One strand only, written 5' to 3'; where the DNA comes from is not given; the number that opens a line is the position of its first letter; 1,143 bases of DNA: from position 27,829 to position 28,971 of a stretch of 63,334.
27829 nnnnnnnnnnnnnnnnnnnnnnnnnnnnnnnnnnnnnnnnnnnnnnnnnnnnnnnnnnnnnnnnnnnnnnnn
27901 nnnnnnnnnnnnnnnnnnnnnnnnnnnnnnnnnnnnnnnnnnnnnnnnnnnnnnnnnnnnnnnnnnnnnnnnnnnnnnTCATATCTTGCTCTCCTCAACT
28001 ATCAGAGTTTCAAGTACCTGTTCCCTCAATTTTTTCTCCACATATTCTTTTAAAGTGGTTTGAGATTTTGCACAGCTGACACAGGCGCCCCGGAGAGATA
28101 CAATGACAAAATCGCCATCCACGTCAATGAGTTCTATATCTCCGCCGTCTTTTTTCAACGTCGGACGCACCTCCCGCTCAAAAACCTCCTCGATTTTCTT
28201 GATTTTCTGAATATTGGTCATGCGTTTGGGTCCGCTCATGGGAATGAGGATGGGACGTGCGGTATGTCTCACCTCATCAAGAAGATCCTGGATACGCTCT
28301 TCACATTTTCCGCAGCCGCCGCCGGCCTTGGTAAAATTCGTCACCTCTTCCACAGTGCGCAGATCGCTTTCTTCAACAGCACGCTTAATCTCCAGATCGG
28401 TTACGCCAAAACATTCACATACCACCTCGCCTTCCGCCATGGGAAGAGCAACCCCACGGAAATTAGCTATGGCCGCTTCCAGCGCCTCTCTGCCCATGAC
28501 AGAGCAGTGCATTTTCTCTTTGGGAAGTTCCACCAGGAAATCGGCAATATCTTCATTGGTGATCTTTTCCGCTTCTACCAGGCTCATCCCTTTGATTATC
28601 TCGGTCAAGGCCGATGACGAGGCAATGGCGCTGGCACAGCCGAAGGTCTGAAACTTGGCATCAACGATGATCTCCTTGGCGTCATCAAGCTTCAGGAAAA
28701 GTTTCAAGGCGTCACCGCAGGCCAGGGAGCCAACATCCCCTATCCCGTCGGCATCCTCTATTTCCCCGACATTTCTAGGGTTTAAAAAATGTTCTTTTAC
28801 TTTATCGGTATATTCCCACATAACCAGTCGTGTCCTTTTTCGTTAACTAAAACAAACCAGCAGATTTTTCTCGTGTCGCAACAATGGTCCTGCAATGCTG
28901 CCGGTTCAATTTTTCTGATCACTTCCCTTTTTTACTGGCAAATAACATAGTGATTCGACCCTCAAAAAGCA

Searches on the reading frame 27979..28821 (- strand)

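Call 81: search_protein_families(library=pfam, proteins=[window:27979-28821:-], max_evalue=0.001)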
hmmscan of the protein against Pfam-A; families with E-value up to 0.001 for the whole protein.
window:27979-28821:- (280 aa): 3 families
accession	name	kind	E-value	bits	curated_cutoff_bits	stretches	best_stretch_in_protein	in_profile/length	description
PF01592.21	NifU_N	-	5.2e-49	166.1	22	1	3-123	1-122/127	NifU-like N terminal domain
PF01106.22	NifU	-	1.5e-23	83.2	27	1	210-276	1-67/67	NifU-like domain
PF04324.20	Fer2_BFD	-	4.3e-20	72.3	26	1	133-183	1-50/50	BFD-like [2Fe-2S] binding domain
